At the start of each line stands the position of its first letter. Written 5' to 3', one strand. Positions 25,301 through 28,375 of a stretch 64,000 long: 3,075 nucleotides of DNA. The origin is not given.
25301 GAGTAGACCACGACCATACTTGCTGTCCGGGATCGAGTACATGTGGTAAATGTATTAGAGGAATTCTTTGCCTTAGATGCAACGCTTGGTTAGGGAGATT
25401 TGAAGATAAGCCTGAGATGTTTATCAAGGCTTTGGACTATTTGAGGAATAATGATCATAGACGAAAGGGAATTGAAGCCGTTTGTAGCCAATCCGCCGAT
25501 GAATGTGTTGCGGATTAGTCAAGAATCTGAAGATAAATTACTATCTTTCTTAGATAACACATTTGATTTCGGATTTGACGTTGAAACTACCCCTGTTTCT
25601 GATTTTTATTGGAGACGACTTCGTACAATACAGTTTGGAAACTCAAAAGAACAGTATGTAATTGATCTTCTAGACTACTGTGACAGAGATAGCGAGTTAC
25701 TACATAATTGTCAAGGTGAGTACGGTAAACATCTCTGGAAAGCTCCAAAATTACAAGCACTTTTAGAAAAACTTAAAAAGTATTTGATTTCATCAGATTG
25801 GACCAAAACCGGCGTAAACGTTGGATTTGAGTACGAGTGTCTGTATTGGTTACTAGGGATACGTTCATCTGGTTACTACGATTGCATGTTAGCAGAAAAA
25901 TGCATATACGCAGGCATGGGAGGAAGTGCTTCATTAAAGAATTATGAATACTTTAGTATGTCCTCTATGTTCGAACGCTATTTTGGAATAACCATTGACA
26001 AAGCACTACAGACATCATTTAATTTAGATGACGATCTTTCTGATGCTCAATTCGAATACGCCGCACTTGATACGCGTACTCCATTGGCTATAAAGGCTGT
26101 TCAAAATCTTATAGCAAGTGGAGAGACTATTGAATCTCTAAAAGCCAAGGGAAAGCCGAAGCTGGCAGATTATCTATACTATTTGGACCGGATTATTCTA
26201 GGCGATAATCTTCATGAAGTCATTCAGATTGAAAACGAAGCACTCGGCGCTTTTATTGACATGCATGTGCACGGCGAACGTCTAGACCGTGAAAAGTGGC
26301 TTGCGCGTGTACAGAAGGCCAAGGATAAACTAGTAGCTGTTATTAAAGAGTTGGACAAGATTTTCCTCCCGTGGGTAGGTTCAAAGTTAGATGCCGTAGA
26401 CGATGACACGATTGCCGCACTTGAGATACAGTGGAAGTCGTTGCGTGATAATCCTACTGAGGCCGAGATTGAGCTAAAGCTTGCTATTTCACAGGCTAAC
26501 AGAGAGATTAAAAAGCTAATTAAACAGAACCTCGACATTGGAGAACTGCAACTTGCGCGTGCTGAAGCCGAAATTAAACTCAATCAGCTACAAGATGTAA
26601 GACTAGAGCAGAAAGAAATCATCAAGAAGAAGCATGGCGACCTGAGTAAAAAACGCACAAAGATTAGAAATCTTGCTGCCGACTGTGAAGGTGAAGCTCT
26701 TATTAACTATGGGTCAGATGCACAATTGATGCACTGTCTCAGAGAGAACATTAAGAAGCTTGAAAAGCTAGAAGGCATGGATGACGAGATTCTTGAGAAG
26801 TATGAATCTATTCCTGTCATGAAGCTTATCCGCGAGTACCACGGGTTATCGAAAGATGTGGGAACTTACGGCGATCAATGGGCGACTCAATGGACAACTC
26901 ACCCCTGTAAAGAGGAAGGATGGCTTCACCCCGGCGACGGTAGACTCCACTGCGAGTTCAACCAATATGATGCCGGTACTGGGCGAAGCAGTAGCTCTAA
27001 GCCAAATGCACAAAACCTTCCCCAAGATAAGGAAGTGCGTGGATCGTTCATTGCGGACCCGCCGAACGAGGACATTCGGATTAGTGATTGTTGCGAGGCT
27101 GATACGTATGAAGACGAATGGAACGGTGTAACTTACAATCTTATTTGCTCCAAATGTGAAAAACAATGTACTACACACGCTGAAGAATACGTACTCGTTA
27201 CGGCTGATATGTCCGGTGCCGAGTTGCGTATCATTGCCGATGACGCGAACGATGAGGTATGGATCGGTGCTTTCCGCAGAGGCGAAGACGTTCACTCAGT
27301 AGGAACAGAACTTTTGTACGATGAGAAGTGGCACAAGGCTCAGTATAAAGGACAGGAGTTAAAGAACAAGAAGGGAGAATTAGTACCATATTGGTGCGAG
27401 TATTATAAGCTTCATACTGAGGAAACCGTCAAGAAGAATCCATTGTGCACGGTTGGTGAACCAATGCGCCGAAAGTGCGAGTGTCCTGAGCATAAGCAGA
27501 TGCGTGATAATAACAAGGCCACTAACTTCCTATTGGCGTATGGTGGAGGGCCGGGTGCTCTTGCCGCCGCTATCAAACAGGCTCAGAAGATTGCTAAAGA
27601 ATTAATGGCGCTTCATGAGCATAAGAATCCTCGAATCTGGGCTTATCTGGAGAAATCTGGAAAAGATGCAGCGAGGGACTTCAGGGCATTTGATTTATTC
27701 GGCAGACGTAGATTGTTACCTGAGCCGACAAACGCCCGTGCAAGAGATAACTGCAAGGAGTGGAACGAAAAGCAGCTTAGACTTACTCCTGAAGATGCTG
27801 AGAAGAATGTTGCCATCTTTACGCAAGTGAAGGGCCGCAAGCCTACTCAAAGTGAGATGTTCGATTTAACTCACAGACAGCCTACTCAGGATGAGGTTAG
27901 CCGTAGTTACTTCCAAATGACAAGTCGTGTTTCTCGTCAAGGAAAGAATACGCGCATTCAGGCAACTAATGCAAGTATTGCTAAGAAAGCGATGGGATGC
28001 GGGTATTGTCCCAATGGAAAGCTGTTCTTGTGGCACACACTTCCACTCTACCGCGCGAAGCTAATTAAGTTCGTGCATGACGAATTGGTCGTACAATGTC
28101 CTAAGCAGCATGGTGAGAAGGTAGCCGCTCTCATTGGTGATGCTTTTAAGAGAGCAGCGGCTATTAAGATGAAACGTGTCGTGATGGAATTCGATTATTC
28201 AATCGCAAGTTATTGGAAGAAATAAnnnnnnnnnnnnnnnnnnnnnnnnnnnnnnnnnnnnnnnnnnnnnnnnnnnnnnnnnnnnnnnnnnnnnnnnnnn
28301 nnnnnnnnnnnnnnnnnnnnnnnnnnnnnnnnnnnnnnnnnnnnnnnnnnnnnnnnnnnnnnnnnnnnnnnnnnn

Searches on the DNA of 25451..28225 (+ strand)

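Call 19: search_rna_families(sources=[L003, L004, L005, L006, L007], threshold=gathering)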
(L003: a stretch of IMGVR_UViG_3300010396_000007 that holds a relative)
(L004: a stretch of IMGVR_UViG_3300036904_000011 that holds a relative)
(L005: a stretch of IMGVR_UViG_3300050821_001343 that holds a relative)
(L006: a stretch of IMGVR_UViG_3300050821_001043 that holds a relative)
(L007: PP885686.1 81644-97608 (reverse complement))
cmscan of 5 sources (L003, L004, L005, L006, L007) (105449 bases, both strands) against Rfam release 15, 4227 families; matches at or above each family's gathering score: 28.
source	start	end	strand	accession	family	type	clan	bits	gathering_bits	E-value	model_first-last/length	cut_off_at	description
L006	13855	14129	+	RF04321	tmRNA_permuted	Gene;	-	83.5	47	2.8e-14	1-213/213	no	permuted transfer-messenger RNA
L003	14639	14894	+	RF04321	tmRNA_permuted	Gene;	-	72.8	47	7.6e-12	1-213/213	no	permuted transfer-messenger RNA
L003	15961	16033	+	RF00005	tRNA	Gene; tRNA;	CL00001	68.3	29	1.5e-12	1-71/71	no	tRNA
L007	9213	9437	+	RF04321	tmRNA_permuted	Gene;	-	63.3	47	1.1e-09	1-213/213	no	permuted transfer-messenger RNA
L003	3205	3278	-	RF00005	tRNA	Gene; tRNA;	CL00001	61.3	29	1.3e-10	1-71/71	no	tRNA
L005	5552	5623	-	RF00005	tRNA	Gene; tRNA;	CL00001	58.3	29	8.4e-10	1-71/71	no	tRNA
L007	3231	3302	-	RF00005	tRNA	Gene; tRNA;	CL00001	58.3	29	8.8e-10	1-71/71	no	tRNA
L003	16628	16701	+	RF00005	tRNA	Gene; tRNA;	CL00001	57.5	29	1.5e-09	1-71/71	no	tRNA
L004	16822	16905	+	RF00005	tRNA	Gene; tRNA;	CL00001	57.2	29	1.8e-09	1-71/71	no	tRNA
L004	16418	16509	+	RF00005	tRNA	Gene; tRNA;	CL00001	56.9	29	2.1e-09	1-71/71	no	tRNA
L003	16359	16442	+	RF00005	tRNA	Gene; tRNA;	CL00001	56.3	29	3.1e-09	1-71/71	no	tRNA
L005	16313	16397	+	RF00005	tRNA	Gene; tRNA;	CL00001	55.7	29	4.5e-09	1-71/71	no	tRNA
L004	16985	17073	+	RF00005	tRNA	Gene; tRNA;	CL00001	55.6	29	4.8e-09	1-71/71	no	tRNA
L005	17038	17129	+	RF00005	tRNA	Gene; tRNA;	CL00001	55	29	7e-09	1-71/71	no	tRNA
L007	9786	9858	+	RF00005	tRNA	Gene; tRNA;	CL00001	54.6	29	8.8e-09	1-71/71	no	tRNA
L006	17661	17734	+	RF00005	tRNA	Gene; tRNA;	CL00001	54.3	29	1.1e-08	1-71/71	no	tRNA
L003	16538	16622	+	RF00005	tRNA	Gene; tRNA;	CL00001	53.5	29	1.8e-08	1-71/71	no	tRNA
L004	13924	14183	+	RF04321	tmRNA_permuted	Gene;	-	52.8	47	3e-07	1-213/213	no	permuted transfer-messenger RNA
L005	13833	14133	+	RF04321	tmRNA_permuted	Gene;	-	51.8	47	5.1e-07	1-213/213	no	permuted transfer-messenger RNA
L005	16411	16493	+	RF00005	tRNA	Gene; tRNA;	CL00001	51.6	29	6e-08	1-71/71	no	tRNA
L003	16260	16347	+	RF00005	tRNA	Gene; tRNA;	CL00001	46.7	29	1.4e-06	1-71/71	no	tRNA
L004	14317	14387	+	RF00005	tRNA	Gene; tRNA;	CL00001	46.3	29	1.7e-06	1-71/71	no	tRNA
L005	16074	16146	+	RF00005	tRNA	Gene; tRNA;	CL00001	45.5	29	2.8e-06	1-71/71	no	tRNA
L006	13775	13846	+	RF00005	tRNA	Gene; tRNA;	CL00001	45.2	29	3.6e-06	1-71/71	no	tRNA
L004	14845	14918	+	RF00005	tRNA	Gene; tRNA;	CL00001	40.5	29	6.8e-05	1-71/71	no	tRNA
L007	9558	9615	+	RF00005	tRNA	Gene; tRNA;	CL00001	34.8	29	0.0025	6-65/71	no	tRNA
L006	17207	17276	+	RF00005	tRNA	Gene; tRNA;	CL00001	34.1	29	0.0038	1-71/71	no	tRNA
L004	6665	6719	-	RF00005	tRNA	Gene; tRNA;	CL00001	31.3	29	0.023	10-63/71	no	tRNA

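Call 77: search_rna_families(sources=[L056, L059, L071, L079, L093, L094, L104, L054, L092], threshold=gathering)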
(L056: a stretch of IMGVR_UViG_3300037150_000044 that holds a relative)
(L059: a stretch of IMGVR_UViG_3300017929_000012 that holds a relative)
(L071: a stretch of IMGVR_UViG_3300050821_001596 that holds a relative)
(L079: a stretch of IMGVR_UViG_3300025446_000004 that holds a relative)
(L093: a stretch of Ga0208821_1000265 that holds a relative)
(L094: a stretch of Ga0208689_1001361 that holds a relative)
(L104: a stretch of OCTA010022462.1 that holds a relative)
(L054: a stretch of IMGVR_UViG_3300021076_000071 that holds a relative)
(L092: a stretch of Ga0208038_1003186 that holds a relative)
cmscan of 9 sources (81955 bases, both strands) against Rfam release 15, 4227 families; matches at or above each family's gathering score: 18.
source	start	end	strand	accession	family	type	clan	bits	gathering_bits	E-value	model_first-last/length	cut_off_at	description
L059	8335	8409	+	RF00005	tRNA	Gene; tRNA;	CL00001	70.1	29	3.8e-13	1-71/71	no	tRNA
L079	8335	8409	+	RF00005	tRNA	Gene; tRNA;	CL00001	70.1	29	3.8e-13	1-71/71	no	tRNA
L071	1324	1395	-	RF00005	tRNA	Gene; tRNA;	CL00001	67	29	2.7e-12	1-71/71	no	tRNA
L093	758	830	-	RF00005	tRNA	Gene; tRNA;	CL00001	60.3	29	1.9e-10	1-71/71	no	tRNA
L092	22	94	-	RF00005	tRNA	Gene; tRNA;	CL00001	60.3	29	1.9e-10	1-71/71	no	tRNA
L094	2460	2533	-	RF00005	tRNA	Gene; tRNA;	CL00001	60.2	29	2e-10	1-71/71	no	tRNA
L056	1967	2039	-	RF00005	tRNA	Gene; tRNA;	CL00001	59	29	4.3e-10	1-71/71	no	tRNA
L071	1402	1474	-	RF00005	tRNA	Gene; tRNA;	CL00001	59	29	4.4e-10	1-71/71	no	tRNA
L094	2198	2269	-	RF00005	tRNA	Gene; tRNA;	CL00001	57.7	29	9.4e-10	1-71/71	no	tRNA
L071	800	870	-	RF00005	tRNA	Gene; tRNA;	CL00001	54.6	29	6.7e-09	1-71/71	no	tRNA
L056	2185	2256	-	RF00005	tRNA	Gene; tRNA;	CL00001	54.2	29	9e-09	1-71/71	no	tRNA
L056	7615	7963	+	RF04321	tmRNA_permuted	Gene;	-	52.2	47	3.1e-07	1-213/213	no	permuted transfer-messenger RNA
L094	3099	3171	-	RF00005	tRNA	Gene; tRNA;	CL00001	52.1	29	3.3e-08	1-71/71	no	tRNA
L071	666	737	-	RF00005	tRNA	Gene; tRNA;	CL00001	46.3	29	1.3e-06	1-71/71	no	tRNA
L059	8108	8209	+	RF00005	tRNA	Gene; tRNA;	CL00001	44.4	29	4.4e-06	1-71/71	no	tRNA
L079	8108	8209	+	RF00005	tRNA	Gene; tRNA;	CL00001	44.4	29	4.4e-06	1-71/71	no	tRNA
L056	1753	1824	-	RF00005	tRNA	Gene; tRNA;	CL00001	44.2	29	5.1e-06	1-71/71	no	tRNA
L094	2376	2448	-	RF00005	tRNA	Gene; tRNA;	CL00001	42.1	29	1.9e-05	1-71/71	no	tRNA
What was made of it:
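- The gene is not universal: six distinct polymerase-anchored loci show none within 4 kb (call 77).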
